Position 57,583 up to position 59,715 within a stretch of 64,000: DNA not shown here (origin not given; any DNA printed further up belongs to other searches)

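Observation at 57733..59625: Unknown 610-aa repeat protein with winged-helix-like motifs sits where dnaA normally precedes dnaN-recF-gyrB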

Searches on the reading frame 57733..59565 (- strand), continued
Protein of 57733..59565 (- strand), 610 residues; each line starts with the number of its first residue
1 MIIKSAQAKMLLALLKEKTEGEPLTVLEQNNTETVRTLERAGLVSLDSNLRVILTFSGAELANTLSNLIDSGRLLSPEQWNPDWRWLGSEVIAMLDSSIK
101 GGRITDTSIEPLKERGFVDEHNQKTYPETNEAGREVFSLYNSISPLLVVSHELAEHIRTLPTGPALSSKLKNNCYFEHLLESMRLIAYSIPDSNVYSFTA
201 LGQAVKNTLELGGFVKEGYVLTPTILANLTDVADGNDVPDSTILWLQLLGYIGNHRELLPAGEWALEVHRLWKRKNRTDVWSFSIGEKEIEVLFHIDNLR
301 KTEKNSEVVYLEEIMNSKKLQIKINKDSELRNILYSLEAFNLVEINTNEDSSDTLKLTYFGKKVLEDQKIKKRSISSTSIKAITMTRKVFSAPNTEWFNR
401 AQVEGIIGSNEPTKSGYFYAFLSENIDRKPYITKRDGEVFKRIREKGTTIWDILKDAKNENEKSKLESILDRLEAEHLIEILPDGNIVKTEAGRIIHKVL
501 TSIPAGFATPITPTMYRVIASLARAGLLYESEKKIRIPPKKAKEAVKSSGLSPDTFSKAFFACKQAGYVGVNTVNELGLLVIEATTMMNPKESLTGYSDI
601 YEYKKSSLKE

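Call 26: find_encoding_contigs(protein=P0009, flank=8000, max_places=2)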
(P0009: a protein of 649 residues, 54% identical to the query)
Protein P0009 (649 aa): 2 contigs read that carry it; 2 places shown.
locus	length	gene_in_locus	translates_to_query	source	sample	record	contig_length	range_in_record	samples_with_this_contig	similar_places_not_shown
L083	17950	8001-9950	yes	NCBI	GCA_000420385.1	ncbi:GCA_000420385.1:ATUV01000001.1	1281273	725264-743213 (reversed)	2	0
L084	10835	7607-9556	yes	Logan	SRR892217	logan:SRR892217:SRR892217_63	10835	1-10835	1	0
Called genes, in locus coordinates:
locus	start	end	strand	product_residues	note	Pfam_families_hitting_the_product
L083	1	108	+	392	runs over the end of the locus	PF00342:PGI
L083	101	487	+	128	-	PF13279:4HBT_2, PF03061:4HBT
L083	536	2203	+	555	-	PF00920:ILVD_EDD_N, PF24877:ILV_EDD_C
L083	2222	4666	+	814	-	PF00133:tRNA-synt_1, PF01406:tRNA-synt_1e (faint), PF09334:tRNA-synt_1g, PF13603:tRNA-synt_1_2, PF00133:tRNA-synt_1, PF09334:tRNA-synt_1g, PF08264:Anticodon_1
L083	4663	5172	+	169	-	PF04390:LptE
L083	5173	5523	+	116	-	PF04020:Phage_holin_4_2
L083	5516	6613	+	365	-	PF03060:NMO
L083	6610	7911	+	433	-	PF00919:UPF0004, PF04055:Radical_SAM, PF18693:TRAM_2 (weak)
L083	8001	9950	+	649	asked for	PF04458:DUF505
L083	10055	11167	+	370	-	PF01522:Polysacc_deac_1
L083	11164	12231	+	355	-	PF13439:Glyco_transf_4, PF20706:GT4-conflict (faint), PF00534:Glycos_transf_1, PF13692:Glyco_trans_1_4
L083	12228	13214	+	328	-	PF00490:ALAD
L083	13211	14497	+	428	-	PF00072:Response_reg, PF00990:GGDEF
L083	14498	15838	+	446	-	PF05195:AMP_N, PF00557:Peptidase_M24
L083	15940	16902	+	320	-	PF00989:PAS, PF08448:PAS_4, PF13188:PAS_8, PF13426:PAS_9, PF08447:PAS_3, PF00990:GGDEF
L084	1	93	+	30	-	?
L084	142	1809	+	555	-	PF00920:ILVD_EDD_N, PF24877:ILV_EDD_C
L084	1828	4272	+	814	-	PF00133:tRNA-synt_1, PF01406:tRNA-synt_1e (faint), PF09334:tRNA-synt_1g, PF13603:tRNA-synt_1_2, PF00133:tRNA-synt_1, PF09334:tRNA-synt_1g, PF08264:Anticodon_1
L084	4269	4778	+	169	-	PF04390:LptE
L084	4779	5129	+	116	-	PF04020:Phage_holin_4_2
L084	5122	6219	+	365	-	PF03060:NMO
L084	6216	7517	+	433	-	PF00919:UPF0004, PF04055:Radical_SAM, PF18693:TRAM_2 (weak)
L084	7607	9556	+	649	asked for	PF04458:DUF505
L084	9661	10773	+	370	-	PF01522:Polysacc_deac_1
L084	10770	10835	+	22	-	?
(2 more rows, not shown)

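Call 41: predict_structure(alignment_id=A1)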
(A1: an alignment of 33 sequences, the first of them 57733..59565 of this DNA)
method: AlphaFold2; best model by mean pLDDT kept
length: 610 residues; sequences in the alignment: 33
mean_pLDDT: 90.4   pTM: 0.89
mean pLDDT of the five models: 90.4, 89.3, 88.3, 88.0, 87.9
residues with pLDDT >= 90: 453; 70-90: 128; 50-70: 27; < 50: 2
segments of 3 or more residues with pLDDT < 50: none
pLDDT, mean of each block of 10 residues (from residue 1): 96 95 87 96 93 96 98 96 92 94 93 93 78 95 92 94 90 85 94 91 94 93 96 94 96 94 94 77 94 90 71 76 72 94 87 88 96 96 82 91 93 94 93 94 92 93 94 96 94 95 83 96 88 86 90 92 93 93 93 61 77
secondary structure, 60 per line:
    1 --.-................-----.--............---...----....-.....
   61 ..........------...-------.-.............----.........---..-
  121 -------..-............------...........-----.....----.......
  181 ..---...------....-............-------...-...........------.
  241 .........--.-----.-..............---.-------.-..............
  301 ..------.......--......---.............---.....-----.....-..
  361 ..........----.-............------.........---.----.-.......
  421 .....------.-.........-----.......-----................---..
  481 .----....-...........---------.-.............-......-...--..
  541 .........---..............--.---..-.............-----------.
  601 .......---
elements in order: H5-20 H29-40 E44-46 E51-54 H56-70 H89-101 H106-114 H131-142 H151-159 H174-182 E186-188 E195-198 H200-211 E219-221 H223-233 H240-249 H260-273 H287-302 H311-315 H318-323 H327-339 E343-347 E353-357 H359-370 H377-387 H395-403 H414-425 H434-442 H450-454 H460-475 E479-481 E486-489 H491-501 H513-525 E527-529 E534-536 H539-549 H553-566 H576-588 H600-607

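Call 44: fold_search(model_id=the predicted structure, library=pdb)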
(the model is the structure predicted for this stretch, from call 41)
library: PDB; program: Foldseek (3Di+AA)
matches with E <= 10: 669; with E <= 0.001: 0
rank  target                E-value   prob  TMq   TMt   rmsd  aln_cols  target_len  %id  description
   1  8bvw_3                5.3e-03  0.33  0.10  0.12  19.2       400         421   12  RNA polymerase II pre-initiation complex with the distal +1 nucleosome (PIC-Nuc18W) (released 2023-05-03)
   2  9pd3_D                8.2e-03  0.25  0.08  0.10  20.6       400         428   12  NER dual incision complex - DuIS (released 2026-02-18)
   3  2xub                  1.7e-02  0.57  0.11  0.14  19.6       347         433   10  Human RPC62 subunit structure (released 2011-03-02)
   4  2xv4                  4.0e-02  0.44  0.11  0.15  19.4       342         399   11  Structure of Human RPC62 (partial) (released 2011-03-02)
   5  8ebt_D                4.2e-02  0.13  0.09  0.11  21.4       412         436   13  XPA repositioning Core7 of TFIIH relative to XPC-DNA lesion (Cy5) (released 2023-04-19)
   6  5afq_B                6.5e-02  0.11  0.10  0.13  29.6       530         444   10  Crystal structure of RPC62 - RPC32 beta (released 2015-10-07)
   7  6f40_O                6.8e-02  0.08  0.08  0.09  24.7       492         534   13  RNA Polymerase III open complex (released 2018-01-17)
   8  7a6h_O                8.2e-02  0.10  0.09  0.10  24.2       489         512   10  Cryo-EM structure of human apo RNA Polymerase III (released 2021-02-03)
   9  8ebu_D                8.6e-02  0.11  0.09  0.11  20.8       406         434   13  XPC release from Core7-XPA-DNA (Cy5) (released 2023-04-19)
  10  5afq_A                1.1e-01  0.21  0.11  0.14  19.4       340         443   11  Crystal structure of RPC62 - RPC32 beta (released 2015-10-07)
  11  7ucl_A                1.3e-01  0.06  0.10  0.09  23.7       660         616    9  SxtA Methyltransferase variant F458H in complex with Mn2+ and malonate (released 2022-06-01)
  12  9fny_A4               1.5e-01  0.18  0.12  0.21  19.2       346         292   11  PF30S-PF30S dimer mediated by aRDF from P. furiosus (Structure I) (released 2025-01-15)
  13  7ast_X                1.6e-01  0.16  0.11  0.14  19.8       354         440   11  Apo Human RNA Polymerase III (released 2020-12-23)
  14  8ycm_B                1.7e-01  0.33  0.10  0.24  18.1       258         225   12  Monomeric Human STK19 (released 2024-03-06)
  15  9gm9_D                1.9e-01  0.51  0.14  0.25  20.4       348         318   12  MukBEF in a DNA capture state (released 2025-03-26)
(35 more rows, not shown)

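Call 50: search_solved_structures(query=A1, max_evalue=10)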
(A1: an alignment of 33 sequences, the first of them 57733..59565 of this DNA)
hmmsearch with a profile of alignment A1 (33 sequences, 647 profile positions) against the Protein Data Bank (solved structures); distinct sequences matched with E-value up to 10: 4.
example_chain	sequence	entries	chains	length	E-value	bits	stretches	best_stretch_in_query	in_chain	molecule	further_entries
6hiv_A2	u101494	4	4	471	0.069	14.6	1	247-337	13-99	uL29m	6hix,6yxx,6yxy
7aoi_A2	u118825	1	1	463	0.12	13.8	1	254-337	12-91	uL29m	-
3fse_A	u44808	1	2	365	0.13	13.7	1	309-378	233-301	two-domain protein containing DJ-1/ThiJ/PfpI-like and ferritin-like domains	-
2j59_M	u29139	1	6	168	1.1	10.7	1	291-361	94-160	RHO-GTPASE ACTIVATING PROTEIN 10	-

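Call 51: search_protein_families(library=padloc, proteins=[window:57733-59565:-], max_evalue=1)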
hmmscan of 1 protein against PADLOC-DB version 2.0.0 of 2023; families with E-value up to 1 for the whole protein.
window:57733-59565:- (610 aa): 0 families

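Call 52: search_protein_families(library=phrogs, proteins=[window:57733-59565:-], max_evalue=1)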
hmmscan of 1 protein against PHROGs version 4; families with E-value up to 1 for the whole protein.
window:57733-59565:- (610 aa): 0 families

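Call 59: find_homologous_proteins(query=P0121, max_evalue=1e-100)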
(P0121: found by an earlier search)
Query P0121 (784 aa): 8000 proteins with E <= 1e-100 among 8000 candidates; the best 120 are listed.
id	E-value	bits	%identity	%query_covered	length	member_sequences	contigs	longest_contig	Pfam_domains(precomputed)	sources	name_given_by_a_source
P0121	0.0e+0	1737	100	100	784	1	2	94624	PF00986.27,PF21249.3,PF02518.32,PF01751.29,PF00204.32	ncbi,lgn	-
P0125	0.0e+0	1253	70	100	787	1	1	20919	PF00986.27,PF21249.3,PF02518.32,PF01751.29,PF00204.32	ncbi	-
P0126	0.0e+0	1244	69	100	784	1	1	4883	PF00986.27,PF21249.3,PF02518.32,PF01751.29,PF00204.32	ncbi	-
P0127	0.0e+0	1244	69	100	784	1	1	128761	PF00986.27,PF21249.3,PF02518.32,PF01751.29,PF00204.32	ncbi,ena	-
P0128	0.0e+0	1243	69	100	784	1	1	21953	PF00986.27,PF21249.3,PF02518.32,PF01751.29,PF00204.32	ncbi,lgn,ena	-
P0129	0.0e+0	1242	69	100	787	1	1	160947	PF00986.27,PF21249.3,PF02518.32,PF01751.29,PF00204.32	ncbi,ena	-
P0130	0.0e+0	1239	69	100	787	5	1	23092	PF00986.27,PF21249.3,PF02518.32,PF01751.29,PF00204.32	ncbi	-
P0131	0.0e+0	1237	69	100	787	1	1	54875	PF00986.27,PF21249.3,PF02518.32,PF01751.29,PF00204.32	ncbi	-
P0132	0.0e+0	1236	69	100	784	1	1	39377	PF00986.27,PF21249.3,PF02518.32,PF01751.29,PF00204.32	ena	-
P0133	0.0e+0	1235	69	100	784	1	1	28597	PF00986.27,PF02518.32,PF01751.29,PF00204.32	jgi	-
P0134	0.0e+0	1234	69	100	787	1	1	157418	PF00986.27,PF21249.3,PF02518.32,PF01751.29,PF00204.32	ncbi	-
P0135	0.0e+0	1232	67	100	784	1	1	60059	PF00986.27,PF21249.3,PF02518.32,PF01751.29,PF00204.32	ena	-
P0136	0.0e+0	1231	69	100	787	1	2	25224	PF00986.27,PF21249.3,PF02518.32,PF01751.29,PF00204.32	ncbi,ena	-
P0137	0.0e+0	1231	67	100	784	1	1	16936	PF00986.27,PF21249.3,PF02518.32,PF01751.29,PF00204.32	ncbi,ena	-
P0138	0.0e+0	1231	68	100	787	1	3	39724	PF00986.27,PF21249.3,PF02518.32,PF01751.29,PF00204.32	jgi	jgi:DNA gyrase subunit B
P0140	0.0e+0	1225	67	100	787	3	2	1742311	PF00986.27,PF21249.3,PF02518.32,PF01751.29,PF00204.32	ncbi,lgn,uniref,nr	ncbi:DNA topoisomerase (ATP-hydrolyzing) subunit B [Hippea sp. KM1]|uniref:DNA topoisomerase (ATP-hy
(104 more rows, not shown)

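Call 60: find_encoding_contigs(protein=P0125, flank=8000, max_places=1)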
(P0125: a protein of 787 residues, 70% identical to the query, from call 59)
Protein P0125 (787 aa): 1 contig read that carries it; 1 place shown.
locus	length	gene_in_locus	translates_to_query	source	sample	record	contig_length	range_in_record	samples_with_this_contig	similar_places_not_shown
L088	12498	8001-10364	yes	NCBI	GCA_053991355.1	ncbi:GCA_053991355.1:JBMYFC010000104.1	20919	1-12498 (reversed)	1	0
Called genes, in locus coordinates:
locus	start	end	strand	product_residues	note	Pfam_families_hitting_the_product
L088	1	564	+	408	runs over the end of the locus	PF00579:tRNA-synt_1b, PF22421:SYY_C-terminal (faint), PF01479:S4 (weak)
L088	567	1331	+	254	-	PF03309:Pan_kinase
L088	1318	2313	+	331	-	PF01210:NAD_Gly3P_dh_N, PF02558:ApbA (weak), PF03807:F420_oxidored (weak), PF07479:NAD_Gly3P_dh_C, PF20618:GPD_NAD_C_bact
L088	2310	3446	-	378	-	PF00512:HisKA, PF02518:HATPase_c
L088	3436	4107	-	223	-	PF00072:Response_reg, PF00486:Trans_reg_C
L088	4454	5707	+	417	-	PF00308:Bac_DnaA, PF00004:AAA (faint), PF01695:IstB_IS21, PF13173:AAA_14 (faint), PF22688:Hda_lid (faint), PF08299:Bac_DnaA_C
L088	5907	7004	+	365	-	PF00712:DNA_pol3_beta, PF02767:DNA_pol3_beta_2, PF02768:DNA_pol3_beta_3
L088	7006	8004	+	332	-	PF02463:SMC_N, PF13175:AAA_15, PF13476:AAA_23, PF13304:AAA_21 (weak)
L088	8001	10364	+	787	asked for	PF02518:HATPase_c, PF00204:DNA_gyraseB, PF01751:Toprim, PF21249:GyrB_hook (faint), PF00986:DNA_gyraseB_C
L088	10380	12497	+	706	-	?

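Call 61: find_encoding_contigs(protein=P0127, flank=8000, max_places=1)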
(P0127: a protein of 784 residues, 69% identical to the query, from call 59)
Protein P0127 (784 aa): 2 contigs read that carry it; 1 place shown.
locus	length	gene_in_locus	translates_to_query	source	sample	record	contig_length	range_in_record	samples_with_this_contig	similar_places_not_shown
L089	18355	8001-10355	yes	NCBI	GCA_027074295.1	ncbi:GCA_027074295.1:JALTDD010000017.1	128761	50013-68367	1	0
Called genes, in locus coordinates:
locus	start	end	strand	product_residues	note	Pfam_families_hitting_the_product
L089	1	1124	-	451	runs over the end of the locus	PF01523:PmbA_TldD_1st, PF19290:PmbA_TldD_2nd (weak), PF19289:PmbA_TldD_3rd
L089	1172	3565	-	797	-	PF01326:PPDK_N, PF00391:PEP-utilizers, PF02896:PEP-utilizers_C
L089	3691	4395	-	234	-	PF02654:CobS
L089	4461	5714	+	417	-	PF00308:Bac_DnaA, PF01695:IstB_IS21, PF00004:AAA (weak), PF08299:Bac_DnaA_C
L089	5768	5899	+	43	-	-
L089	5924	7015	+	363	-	PF00712:DNA_pol3_beta, PF02767:DNA_pol3_beta_2, PF02768:DNA_pol3_beta_3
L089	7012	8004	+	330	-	PF02463:SMC_N, PF13175:AAA_15, PF13476:AAA_23, PF13304:AAA_21 (weak)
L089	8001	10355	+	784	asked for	PF02518:HATPase_c, PF00204:DNA_gyraseB, PF01751:Toprim, PF21249:GyrB_hook (weak), PF00986:DNA_gyraseB_C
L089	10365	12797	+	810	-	PF00521:DNA_topoisoIV, PF03989:DNA_gyraseA_C, PF04762:Beta-prop_ELP1_1st (faint), PF03989:DNA_gyraseA_C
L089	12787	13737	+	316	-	PF00348:polyprenyl_synt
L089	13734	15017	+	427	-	PF05201:GlutR_N, PF01488:Shikimate_DH, PF00745:GlutR_dimer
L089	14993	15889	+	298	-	PF01379:Porphobil_deam, PF03900:Porphobil_deamC (weak)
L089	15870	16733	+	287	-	PF02602:HEM4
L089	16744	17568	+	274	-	PF00456:Transketolase_N, PF13292:DXP_synthase_N, PF02775:TPP_enzyme_C (weak)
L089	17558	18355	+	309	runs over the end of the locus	PF02779:Transket_pyr, PF02780:Transketolase_C, PF22613:Transketolase_C_1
